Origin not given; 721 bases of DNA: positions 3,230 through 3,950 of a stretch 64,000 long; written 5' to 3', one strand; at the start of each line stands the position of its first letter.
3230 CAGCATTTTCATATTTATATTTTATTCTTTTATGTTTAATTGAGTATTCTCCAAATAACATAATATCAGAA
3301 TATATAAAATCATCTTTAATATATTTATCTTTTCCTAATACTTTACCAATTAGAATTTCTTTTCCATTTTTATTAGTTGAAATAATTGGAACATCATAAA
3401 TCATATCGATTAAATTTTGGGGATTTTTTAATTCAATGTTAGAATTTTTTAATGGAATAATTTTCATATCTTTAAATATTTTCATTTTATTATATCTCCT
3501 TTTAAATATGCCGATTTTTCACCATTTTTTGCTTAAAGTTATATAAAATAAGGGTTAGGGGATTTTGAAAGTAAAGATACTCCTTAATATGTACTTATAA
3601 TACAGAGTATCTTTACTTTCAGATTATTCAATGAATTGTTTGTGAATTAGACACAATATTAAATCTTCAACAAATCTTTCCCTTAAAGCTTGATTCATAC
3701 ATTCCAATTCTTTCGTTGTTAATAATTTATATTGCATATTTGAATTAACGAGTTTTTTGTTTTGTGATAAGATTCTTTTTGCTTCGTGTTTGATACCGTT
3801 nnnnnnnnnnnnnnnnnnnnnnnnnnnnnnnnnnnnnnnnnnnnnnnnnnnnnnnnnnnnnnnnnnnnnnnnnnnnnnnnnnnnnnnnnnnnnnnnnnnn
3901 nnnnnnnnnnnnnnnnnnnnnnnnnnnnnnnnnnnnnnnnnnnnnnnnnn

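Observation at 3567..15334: Conserved 50-bp palindromic element present twice (3567-3620 and 15287-15334), bracketing the 11.7-kb leftward early block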

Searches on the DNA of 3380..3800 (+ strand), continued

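Call 107: search_with_rna_model(model_id=R2, sources=[window, L081, L085, L086, L087, L088, L091, L092, L096, L098, L101, L102, L103, L104, L110, L111, L001, L002, L003, L004, L005, L006, L007, L008, L009, L010, L011, L012, L013, L014, L015, L016, L017, L018, L020, L021, L022, L023, L024, L025, L026, L027, L029, L031, L032, L033, L036, L040, L046, L049, L052, L054, L064, L066, L074], max_evalue=1)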
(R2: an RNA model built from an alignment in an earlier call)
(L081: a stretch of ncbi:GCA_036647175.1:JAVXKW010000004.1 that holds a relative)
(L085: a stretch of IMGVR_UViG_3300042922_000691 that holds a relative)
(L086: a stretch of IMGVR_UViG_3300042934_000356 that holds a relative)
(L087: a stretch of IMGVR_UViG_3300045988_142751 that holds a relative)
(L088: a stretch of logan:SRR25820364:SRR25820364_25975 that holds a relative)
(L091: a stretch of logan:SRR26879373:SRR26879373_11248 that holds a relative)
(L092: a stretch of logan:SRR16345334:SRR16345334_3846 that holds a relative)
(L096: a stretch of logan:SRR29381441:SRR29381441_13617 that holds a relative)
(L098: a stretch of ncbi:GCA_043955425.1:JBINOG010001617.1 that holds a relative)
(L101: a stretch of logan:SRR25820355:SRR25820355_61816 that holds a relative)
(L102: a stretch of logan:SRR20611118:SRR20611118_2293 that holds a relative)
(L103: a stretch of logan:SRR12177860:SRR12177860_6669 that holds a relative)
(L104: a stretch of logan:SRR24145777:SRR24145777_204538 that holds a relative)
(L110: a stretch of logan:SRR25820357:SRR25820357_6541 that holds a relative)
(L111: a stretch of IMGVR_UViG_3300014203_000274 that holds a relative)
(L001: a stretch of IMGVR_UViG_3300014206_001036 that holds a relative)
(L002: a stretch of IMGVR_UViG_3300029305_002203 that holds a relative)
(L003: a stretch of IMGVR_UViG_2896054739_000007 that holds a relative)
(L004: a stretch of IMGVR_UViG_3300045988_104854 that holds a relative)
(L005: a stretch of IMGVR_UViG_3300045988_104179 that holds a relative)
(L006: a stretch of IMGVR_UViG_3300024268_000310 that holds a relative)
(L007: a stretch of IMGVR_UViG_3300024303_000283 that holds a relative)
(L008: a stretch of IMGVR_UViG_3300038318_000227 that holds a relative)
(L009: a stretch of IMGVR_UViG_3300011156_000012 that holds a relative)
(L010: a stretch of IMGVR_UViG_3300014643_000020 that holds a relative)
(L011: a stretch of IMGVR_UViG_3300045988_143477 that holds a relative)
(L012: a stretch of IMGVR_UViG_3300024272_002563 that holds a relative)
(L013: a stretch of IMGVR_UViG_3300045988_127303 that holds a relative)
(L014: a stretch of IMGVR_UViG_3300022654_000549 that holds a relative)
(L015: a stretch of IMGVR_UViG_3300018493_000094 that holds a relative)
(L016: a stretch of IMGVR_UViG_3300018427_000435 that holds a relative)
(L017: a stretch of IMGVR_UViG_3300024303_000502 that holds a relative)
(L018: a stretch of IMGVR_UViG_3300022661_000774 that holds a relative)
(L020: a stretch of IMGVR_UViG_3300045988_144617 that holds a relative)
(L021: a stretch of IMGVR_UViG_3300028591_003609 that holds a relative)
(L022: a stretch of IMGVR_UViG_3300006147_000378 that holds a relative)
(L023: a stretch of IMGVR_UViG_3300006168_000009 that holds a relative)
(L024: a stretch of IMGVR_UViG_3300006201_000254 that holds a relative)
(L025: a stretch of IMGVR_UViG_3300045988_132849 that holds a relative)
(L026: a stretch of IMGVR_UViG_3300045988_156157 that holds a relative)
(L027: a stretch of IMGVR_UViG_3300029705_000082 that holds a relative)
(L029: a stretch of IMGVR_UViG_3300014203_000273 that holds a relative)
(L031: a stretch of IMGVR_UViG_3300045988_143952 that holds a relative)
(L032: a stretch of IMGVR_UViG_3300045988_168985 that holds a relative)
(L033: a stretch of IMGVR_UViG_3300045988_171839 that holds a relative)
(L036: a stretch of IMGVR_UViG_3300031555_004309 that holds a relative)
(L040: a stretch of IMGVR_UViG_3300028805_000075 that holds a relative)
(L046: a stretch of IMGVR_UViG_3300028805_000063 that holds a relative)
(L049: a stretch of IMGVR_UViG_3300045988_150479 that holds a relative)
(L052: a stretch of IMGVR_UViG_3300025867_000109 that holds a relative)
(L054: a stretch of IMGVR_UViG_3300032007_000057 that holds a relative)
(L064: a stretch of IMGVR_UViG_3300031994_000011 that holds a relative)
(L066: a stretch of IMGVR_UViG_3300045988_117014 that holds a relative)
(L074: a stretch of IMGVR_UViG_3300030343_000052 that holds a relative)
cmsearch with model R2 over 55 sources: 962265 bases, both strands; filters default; matches with E-value up to 1: 24.
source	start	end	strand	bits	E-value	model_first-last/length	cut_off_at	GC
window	15275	15346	-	85.6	6.5e-13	1-72/72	no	0.22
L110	8283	8354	-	85.6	6.5e-13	1-72/72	no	0.22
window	3558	3629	-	84.3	1.2e-12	1-72/72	no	0.28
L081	10988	11059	+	84.3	1.2e-12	1-72/72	no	0.28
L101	1311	1382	+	83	2.1e-12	1-72/72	no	0.25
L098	4641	4710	+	76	5.3e-11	1-72/72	no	0.24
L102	1085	1159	+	64.8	9e-09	1-72/72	no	0.15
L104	3223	3294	+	58.6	1.6e-07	1-72/72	no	0.17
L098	4638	4707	-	56.8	3.5e-07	1-72/72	no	0.2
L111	6966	7039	+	56.5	4.1e-07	1-72/72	no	0.27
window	3561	3629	+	51.1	4.9e-06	1-72/72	no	0.25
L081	10988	11056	-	51.1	4.9e-06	1-72/72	no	0.25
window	15276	15346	+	47.7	2.3e-05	1-72/72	no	0.23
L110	8284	8354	+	47.7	2.3e-05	1-72/72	no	0.23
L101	1311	1380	-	46.5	3.9e-05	1-72/72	no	0.23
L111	6963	7039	-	40.2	0.0007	1-72/72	no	0.27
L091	10546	10617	-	39.1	0.0012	1-72/72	no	0.24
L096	10963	11034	-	30.4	0.064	1-72/72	no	0.18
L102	1085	1157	-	29.2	0.11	1-72/72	no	0.15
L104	3220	3288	-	28.6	0.14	1-72/72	no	0.19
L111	7137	7187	+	26.2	0.42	13-60/72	no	0.16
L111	9441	9503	+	25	0.76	1-72/72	no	0.35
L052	4403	4457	-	24.8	0.82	1-72/72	no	0.24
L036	1848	1896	-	24.5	0.95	1-72/72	no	0.27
